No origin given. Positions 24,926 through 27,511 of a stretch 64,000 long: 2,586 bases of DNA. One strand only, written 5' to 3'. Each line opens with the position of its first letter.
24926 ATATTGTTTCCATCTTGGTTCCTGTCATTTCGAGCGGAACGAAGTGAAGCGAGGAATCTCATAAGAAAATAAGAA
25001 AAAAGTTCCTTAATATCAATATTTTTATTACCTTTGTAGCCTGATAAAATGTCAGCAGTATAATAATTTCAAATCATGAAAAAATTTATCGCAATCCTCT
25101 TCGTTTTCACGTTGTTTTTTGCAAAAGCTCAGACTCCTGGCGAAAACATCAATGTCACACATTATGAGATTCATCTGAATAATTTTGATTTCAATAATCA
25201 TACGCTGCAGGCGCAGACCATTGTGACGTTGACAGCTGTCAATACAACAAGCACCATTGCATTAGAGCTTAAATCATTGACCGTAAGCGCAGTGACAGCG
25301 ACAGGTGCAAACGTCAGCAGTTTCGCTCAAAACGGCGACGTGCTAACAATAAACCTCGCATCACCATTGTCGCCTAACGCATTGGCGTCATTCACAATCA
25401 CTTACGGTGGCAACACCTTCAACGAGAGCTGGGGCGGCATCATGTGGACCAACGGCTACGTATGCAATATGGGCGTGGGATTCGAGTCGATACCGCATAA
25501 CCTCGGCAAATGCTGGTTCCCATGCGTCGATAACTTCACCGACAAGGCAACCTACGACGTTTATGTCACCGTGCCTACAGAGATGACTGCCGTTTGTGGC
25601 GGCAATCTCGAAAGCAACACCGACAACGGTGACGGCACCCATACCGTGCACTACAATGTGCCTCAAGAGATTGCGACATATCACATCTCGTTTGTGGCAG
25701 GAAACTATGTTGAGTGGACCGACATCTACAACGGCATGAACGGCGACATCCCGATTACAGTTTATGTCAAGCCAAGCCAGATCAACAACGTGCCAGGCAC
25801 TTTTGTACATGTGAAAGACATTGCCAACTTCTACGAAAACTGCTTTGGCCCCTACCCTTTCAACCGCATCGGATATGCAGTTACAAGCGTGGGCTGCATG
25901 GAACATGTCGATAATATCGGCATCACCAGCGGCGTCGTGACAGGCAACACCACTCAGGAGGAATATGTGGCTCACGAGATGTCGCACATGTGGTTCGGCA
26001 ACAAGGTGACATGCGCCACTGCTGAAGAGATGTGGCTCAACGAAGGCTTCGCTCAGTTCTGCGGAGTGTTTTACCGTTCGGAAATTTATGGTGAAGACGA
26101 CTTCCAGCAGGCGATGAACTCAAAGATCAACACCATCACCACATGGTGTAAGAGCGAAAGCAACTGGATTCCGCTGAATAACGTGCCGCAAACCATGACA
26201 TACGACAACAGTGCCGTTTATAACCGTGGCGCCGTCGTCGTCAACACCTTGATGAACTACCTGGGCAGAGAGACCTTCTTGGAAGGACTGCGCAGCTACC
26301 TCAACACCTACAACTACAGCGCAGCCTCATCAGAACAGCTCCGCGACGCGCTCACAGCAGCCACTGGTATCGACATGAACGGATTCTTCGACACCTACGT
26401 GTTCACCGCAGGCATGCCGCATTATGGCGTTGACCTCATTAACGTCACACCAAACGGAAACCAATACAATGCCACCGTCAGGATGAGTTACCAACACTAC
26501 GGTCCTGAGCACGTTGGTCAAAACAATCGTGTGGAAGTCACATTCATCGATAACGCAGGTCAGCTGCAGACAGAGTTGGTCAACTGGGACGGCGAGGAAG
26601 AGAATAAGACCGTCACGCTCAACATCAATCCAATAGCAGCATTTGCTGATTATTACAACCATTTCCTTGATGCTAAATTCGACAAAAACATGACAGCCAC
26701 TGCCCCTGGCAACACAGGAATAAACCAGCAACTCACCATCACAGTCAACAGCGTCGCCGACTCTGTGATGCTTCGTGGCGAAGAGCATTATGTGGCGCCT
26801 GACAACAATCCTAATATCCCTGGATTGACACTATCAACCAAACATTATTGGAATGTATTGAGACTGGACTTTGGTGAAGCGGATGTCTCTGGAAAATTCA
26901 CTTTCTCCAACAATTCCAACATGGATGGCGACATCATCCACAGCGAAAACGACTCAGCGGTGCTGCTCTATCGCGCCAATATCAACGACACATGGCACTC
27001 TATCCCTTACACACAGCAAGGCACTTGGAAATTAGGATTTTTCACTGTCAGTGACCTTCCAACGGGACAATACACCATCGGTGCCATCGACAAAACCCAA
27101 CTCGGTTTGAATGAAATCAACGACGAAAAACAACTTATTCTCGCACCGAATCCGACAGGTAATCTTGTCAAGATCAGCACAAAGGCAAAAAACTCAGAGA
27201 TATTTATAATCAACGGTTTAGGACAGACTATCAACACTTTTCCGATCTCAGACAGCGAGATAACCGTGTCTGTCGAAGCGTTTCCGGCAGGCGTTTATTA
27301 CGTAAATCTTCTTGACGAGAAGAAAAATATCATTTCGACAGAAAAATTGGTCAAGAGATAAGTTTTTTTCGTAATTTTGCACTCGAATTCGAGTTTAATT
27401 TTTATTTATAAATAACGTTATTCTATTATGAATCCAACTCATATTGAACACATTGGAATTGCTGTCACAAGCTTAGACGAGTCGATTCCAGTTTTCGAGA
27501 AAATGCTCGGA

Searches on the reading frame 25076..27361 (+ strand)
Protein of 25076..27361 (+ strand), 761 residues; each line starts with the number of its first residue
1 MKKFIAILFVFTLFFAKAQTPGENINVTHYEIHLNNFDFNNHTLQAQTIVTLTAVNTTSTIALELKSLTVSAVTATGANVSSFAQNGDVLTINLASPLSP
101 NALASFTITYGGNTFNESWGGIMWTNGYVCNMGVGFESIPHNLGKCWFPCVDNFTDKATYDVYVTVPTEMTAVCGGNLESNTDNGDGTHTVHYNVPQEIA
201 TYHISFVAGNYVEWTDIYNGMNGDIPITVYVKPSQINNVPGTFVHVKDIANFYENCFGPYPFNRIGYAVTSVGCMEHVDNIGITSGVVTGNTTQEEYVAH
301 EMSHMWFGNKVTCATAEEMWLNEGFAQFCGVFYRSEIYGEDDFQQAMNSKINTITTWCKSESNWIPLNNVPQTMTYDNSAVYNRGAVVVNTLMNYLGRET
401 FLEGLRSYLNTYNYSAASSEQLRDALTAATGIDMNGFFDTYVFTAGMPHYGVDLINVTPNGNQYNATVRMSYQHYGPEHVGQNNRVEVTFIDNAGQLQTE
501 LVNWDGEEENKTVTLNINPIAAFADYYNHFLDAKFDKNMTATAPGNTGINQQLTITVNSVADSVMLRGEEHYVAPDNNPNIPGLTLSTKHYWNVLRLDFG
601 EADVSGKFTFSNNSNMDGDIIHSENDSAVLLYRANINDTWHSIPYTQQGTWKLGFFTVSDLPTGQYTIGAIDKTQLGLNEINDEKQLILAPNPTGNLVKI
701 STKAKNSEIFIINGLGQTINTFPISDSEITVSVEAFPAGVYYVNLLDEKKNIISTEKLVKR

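Call 45: search_protein_families(library=pfam, proteins=[window:25076-27361:+], max_evalue=1)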
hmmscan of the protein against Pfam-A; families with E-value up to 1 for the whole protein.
window:25076-27361:+ (761 aa): 5 families
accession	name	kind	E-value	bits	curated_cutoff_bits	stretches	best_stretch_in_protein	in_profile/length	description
PF01433.26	Peptidase_M1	-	9.4e-29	101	27.7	1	292-441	65-218/218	Peptidase family M1 domain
PF17900.6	Peptidase_M1_N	-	2.8e-17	63.8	25.8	1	28-202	3-185/186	Peptidase M1 N-terminal domain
PF18962.6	Por_Secre_tail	-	1.8e-07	31.8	27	1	691-753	3-70/75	Secretion system C-terminal sorting domain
PF11589.14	DUF3244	-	0.076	13.4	25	0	698-750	31-88/96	Domain of unknown function (DUF3244)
PF05299.18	Peptidase_M61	-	0.38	11.6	22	0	300-356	8-77/118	M61 glycyl aminopeptidase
